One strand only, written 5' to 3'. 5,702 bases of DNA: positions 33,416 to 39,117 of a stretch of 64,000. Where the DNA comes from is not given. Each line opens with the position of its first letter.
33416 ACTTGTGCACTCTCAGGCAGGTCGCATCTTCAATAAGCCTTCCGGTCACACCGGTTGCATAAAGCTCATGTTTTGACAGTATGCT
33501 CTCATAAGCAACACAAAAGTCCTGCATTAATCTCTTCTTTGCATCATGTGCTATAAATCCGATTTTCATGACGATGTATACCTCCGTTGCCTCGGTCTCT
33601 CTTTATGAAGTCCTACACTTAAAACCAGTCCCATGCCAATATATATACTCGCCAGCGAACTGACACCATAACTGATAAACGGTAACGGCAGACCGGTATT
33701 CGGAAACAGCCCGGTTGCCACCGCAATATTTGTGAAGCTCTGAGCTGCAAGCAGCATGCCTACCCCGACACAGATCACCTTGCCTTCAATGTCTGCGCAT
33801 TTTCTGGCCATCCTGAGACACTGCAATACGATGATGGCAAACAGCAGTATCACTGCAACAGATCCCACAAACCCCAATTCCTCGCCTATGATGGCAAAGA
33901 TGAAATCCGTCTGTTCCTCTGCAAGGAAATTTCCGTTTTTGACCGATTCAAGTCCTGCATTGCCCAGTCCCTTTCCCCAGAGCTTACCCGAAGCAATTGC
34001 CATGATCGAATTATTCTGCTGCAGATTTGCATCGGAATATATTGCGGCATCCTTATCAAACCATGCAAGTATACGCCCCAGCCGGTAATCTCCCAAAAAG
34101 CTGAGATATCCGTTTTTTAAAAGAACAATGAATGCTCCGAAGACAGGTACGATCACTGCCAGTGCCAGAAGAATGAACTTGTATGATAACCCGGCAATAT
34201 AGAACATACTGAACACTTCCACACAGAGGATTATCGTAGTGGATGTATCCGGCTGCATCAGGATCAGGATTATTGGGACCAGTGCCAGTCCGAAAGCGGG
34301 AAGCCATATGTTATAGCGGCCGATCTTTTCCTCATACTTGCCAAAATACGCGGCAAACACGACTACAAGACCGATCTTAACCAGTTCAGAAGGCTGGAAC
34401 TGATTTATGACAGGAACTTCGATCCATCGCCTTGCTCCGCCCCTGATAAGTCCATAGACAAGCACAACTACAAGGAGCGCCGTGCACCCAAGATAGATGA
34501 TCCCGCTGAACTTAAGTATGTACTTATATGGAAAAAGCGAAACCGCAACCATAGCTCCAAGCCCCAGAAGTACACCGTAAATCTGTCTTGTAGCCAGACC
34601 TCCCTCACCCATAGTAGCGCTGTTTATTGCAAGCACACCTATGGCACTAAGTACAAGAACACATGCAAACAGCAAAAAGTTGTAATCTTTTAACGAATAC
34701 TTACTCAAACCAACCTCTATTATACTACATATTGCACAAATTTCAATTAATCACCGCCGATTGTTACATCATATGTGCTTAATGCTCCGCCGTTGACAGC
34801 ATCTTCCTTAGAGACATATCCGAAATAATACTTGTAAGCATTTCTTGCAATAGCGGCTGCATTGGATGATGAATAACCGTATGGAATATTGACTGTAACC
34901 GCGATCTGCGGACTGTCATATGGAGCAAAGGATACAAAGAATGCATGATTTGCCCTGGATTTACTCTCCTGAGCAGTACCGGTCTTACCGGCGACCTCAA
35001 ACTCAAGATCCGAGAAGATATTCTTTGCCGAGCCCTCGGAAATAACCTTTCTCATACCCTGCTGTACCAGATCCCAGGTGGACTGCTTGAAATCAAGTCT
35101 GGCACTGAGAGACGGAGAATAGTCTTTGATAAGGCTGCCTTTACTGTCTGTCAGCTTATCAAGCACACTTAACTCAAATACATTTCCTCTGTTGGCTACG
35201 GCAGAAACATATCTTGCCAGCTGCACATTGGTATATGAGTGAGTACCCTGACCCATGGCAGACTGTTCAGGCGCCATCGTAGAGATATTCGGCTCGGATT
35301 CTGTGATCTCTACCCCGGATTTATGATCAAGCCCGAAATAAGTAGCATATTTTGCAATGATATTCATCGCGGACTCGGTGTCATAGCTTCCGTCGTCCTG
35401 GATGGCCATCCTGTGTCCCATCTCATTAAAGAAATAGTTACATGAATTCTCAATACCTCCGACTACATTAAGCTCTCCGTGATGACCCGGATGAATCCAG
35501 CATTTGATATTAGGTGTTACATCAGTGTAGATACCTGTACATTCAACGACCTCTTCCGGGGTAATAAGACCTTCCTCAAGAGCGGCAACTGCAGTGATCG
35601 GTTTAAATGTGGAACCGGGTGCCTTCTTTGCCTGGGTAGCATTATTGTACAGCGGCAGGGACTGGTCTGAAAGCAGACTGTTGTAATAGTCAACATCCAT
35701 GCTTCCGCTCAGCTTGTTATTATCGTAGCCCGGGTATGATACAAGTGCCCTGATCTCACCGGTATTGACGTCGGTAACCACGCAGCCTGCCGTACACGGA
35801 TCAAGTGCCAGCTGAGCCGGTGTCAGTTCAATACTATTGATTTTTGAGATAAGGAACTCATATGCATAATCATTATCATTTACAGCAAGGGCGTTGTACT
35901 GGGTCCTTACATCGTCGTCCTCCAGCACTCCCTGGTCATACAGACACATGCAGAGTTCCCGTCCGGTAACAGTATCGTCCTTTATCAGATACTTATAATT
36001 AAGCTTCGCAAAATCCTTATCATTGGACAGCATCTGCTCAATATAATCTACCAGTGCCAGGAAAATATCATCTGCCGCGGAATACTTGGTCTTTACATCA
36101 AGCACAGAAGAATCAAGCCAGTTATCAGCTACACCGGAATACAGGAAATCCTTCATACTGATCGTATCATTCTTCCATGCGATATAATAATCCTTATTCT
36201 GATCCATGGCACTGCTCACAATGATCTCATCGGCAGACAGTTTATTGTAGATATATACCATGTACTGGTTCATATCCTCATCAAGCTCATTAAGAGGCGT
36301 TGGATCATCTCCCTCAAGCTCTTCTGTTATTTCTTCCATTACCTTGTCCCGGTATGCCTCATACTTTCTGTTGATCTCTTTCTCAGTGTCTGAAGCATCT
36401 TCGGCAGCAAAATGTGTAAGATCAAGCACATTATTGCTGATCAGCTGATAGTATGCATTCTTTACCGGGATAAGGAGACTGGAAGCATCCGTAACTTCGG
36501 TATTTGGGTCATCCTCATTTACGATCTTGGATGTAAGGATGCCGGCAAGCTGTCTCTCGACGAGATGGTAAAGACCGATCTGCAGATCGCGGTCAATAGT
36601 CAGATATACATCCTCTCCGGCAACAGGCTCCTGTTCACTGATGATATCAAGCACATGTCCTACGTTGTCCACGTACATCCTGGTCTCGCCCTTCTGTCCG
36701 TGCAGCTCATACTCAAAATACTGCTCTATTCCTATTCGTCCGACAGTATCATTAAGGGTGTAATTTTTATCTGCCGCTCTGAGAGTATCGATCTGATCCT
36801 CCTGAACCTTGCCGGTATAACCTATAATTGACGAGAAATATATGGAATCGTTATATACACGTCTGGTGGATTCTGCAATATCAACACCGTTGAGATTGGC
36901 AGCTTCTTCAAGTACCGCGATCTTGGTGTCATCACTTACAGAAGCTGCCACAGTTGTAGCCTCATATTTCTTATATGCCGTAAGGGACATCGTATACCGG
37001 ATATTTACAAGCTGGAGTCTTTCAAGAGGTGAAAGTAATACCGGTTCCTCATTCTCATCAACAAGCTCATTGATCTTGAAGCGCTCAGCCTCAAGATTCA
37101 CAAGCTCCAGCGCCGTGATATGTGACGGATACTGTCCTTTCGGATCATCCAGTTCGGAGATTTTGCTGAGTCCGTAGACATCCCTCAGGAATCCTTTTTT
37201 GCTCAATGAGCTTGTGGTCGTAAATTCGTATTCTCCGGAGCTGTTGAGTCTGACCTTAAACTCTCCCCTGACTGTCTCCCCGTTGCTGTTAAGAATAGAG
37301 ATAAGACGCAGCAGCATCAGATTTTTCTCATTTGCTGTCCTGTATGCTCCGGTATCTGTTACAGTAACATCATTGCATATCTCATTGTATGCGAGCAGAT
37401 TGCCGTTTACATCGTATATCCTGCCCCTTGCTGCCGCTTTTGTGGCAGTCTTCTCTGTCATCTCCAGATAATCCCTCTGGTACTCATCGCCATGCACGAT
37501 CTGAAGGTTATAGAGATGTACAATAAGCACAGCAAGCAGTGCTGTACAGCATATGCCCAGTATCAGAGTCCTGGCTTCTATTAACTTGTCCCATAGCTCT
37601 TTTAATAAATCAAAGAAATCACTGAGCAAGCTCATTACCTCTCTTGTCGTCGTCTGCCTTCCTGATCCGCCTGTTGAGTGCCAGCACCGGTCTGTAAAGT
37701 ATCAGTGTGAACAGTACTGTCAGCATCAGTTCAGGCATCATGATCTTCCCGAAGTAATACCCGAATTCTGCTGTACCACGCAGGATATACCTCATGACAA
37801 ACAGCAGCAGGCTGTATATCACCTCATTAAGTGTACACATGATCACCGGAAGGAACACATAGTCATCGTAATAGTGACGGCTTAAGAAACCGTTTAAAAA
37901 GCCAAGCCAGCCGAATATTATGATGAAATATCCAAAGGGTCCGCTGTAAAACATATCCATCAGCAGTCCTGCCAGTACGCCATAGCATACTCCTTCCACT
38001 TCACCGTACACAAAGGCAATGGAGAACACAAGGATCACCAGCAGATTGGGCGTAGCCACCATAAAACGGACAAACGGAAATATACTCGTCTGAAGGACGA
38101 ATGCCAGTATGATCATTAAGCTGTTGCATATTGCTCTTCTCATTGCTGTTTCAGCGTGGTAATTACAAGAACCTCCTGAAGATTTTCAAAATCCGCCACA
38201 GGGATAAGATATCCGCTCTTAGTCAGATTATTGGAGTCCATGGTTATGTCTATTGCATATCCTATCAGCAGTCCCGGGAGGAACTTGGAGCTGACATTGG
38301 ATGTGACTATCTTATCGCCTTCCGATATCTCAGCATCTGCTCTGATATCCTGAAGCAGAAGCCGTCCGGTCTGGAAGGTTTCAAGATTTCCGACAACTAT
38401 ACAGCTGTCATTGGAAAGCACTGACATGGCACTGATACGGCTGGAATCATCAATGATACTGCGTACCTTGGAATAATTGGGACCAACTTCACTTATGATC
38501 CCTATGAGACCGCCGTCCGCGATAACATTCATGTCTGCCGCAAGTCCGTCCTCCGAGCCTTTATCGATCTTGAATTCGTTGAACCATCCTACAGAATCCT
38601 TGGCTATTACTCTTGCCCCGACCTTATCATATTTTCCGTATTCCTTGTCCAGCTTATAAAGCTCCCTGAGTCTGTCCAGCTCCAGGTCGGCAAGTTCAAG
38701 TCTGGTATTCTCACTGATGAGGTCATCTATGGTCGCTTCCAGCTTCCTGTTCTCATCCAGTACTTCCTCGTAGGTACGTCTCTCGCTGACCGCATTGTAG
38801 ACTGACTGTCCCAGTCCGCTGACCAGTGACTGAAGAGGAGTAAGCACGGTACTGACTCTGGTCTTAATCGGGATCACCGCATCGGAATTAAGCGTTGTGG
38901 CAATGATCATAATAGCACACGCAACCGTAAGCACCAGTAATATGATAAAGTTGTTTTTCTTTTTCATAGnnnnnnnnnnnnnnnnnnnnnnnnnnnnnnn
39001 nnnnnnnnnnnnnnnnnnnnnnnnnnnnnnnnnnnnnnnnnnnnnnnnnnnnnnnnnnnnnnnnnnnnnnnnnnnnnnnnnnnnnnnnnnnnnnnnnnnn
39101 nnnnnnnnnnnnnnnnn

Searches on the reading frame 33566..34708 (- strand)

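Call 47: search_protein_families(library=ncbifam, max_evalue=1e-10, proteins=[window:33566-34708:-])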
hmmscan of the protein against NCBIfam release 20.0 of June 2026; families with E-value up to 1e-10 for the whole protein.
window:33566-34708:- (380 aa): 6 families
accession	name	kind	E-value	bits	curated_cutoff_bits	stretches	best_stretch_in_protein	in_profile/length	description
TIGR02210.1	rodA_shape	equivalog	3.5e-83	279.7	336.7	1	11-369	2-356/357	rod shape-determining protein RodA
TIGR02614.1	ftsW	equivalog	1.7e-81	274.1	337.5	1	11-365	2-353/357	putative lipid II flippase FtsW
TIGR02615.1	spoVE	exception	7.3e-59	200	448.8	1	11-365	2-352/354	stage V sporulation protein E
NF008060.0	PRK10794.1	equivalog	3e-49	167.9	590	1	12-369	19-363/370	peptidoglycan glycosyltransferase MrdB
NF008042.0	PRK10774.1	equivalog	2.4e-46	158.5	493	1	9-365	35-388/405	cell division protein FtsW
NF037961.1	RodA_shape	subfamily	3.8e-43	148.3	150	2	223-358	268-400/415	rod shape-determining protein RodA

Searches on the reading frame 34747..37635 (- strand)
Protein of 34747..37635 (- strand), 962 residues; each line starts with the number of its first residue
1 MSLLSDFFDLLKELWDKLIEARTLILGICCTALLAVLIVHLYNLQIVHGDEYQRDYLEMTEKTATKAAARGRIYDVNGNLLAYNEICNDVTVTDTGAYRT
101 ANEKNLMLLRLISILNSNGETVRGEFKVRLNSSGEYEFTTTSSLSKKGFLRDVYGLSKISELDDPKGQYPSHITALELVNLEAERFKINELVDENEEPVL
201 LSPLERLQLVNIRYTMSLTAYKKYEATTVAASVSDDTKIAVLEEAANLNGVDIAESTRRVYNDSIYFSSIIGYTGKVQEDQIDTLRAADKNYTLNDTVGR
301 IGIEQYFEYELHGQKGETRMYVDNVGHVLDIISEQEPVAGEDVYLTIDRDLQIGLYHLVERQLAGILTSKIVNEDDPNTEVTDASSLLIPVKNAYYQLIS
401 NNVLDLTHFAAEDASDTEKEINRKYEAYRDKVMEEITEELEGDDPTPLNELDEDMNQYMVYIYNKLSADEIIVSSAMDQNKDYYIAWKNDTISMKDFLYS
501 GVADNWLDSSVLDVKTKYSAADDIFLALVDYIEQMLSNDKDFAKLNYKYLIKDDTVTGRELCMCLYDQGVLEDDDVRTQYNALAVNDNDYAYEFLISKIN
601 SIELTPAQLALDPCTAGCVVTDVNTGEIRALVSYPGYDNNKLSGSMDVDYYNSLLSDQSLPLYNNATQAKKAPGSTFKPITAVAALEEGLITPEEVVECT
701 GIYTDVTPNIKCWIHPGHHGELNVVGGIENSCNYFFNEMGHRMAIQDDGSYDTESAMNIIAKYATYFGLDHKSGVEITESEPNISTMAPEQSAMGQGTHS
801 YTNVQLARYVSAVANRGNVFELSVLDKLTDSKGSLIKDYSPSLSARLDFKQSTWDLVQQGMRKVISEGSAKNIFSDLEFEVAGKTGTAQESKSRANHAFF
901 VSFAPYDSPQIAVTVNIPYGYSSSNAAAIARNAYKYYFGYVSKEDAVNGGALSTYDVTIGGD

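Call 47: search_protein_families(library=ncbifam, max_evalue=1e-10, proteins=[window:34747-37635:-])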
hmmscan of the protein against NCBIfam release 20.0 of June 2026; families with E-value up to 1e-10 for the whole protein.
window:34747-37635:- (962 aa): 14 families
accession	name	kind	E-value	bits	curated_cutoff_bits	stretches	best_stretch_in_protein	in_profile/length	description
TIGR03423.1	pbp2_mrdA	equivalog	1.2e-119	400.6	455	3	610-938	244-591/593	penicillin-binding protein 2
NF008061.0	PRK10795.1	equivalog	1.6e-60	205.4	962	2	613-934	269-609/634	peptidoglycan DD-transpeptidase MrdA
TIGR02214.1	spoVD_pbp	equivalog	1.4e-58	198.8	688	1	610-918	235-530/636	stage V sporulation protein D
NF038278.1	strep_PBP2B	exception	3.7e-37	128.1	975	1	672-930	382-667/678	penicillin-binding protein PBP2B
NF051842.1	PBP4_5_Efaec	equivalog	2.8e-30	105.3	700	2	243-362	239-354/668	penicillin-binding protein PBP4(5)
NF038271.1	strep_PBP2X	exception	1.3e-22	79.9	1050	1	618-833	289-488/750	penicillin-binding protein PBP2X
TIGR02074.1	PBP_1a_fam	subfamily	4e-20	72.1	508.75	1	415-906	188-497/535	PBP1A family penicillin-binding protein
NF053573.1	PBP2_PenA_Neis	exception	8.4e-18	64.2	1105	0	616-917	262-535/572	peptidoglycan D,D-transpeptidase PBP2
NF000410.1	MECA1_pure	exception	8e-17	60.6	1480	0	615-919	343-633/666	PBP2a family beta-lactam-resistant peptidoglycan transpeptidase MecA1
NF000406.1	MECB_PBP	exception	3.7e-15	55.4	1450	0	618-908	347-628/674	PBP2a family beta-lactam-resistant peptidoglycan transpeptidase MecB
NF033378.1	MECD_PBP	exception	3.9e-13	48.6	1450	0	620-892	352-613/678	PBP2a family beta-lactam-resistant peptidoglycan transpeptidase MecD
NF011685.0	PRK15105.1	subfamily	6.5e-13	48.1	737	0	616-824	260-446/588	peptidoglycan glycosyltransferase FtsI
TIGR02071.1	PBP_1b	equivalog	4.9e-12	44.8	717.75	0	790-892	537-638/729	penicillin-binding protein 1B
NF051885.1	tranpepglycosPbpC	equivalog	9.5e-12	44.3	900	0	662-696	350-383/632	multimodular transpeptidase-transglycosylase PbpC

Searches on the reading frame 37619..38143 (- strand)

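Call 47: search_protein_families(library=ncbifam, max_evalue=1e-10, proteins=[window:37619-38143:-])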
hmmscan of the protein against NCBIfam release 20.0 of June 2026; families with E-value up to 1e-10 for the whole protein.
window:37619-38143:- (174 aa): 1 family
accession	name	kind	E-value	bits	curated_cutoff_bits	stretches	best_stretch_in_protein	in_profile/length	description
TIGR03426.1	shape_MreD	equivalog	2.1e-12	47.3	34.85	1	8-156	7-151/154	rod shape-determining protein MreD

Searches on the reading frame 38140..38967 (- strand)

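Call 47: search_protein_families(library=ncbifam, max_evalue=1e-10, proteins=[window:38140-38967:-])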
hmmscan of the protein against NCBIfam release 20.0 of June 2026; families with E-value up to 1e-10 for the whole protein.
window:38140-38967:- (275 aa): 13 families
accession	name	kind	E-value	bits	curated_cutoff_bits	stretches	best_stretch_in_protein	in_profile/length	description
NF010532.0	PRK13922.9-3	equivalog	7.8e-35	120.3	243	1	3-274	10-265/280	rod shape-determining protein MreC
TIGR00219.1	mreC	equivalog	1.4e-30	106.4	92.75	1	3-271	6-273/283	rod shape-determining protein MreC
NF010519.0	PRK13922.13-4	equivalog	1.8e-27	96.5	505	1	4-272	9-274/406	rod shape-determining protein MreC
NF010520.0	PRK13922.13-5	equivalog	2.3e-26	92.7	343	1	1-271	1-262/263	rod shape-determining protein MreC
NF010527.0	PRK13922.6-2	equivalog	1.3e-25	90.1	289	1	55-242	38-218/249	rod shape-determining protein MreC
NF010518.0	PRK13922.13-3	equivalog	1.5e-25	90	385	1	8-228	22-242/295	rod shape-determining protein MreC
NF010524.0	PRK13922.14-4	equivalog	5.2e-25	88.1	332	1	4-270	2-269/270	rod shape-determining protein MreC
NF010510.0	PRK13922.11-5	equivalog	2.6e-23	82.6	415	1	4-269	6-270/334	rod shape-determining protein MreC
NF010512.0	PRK13922.12-1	equivalog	1.6e-20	73.5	336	1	6-239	16-241/287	rod shape-determining protein MreC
NF010533.0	PRK13922.9-5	equivalog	1e-19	70.8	384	1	8-239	21-250/345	rod shape-determining protein MreC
NF010514.0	PRK13922.12-4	equivalog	7e-15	54.9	337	1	2-257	25-254/276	rod shape-determining protein MreC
NF010513.0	PRK13922.12-3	equivalog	6.4e-14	52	380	1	7-244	23-256/305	rod shape-determining protein MreC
NF010536.0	PRK13923.2-1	equivalog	8.5e-12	45.2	271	1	97-270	17-188/210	putative spore coat protein regulator protein YlbO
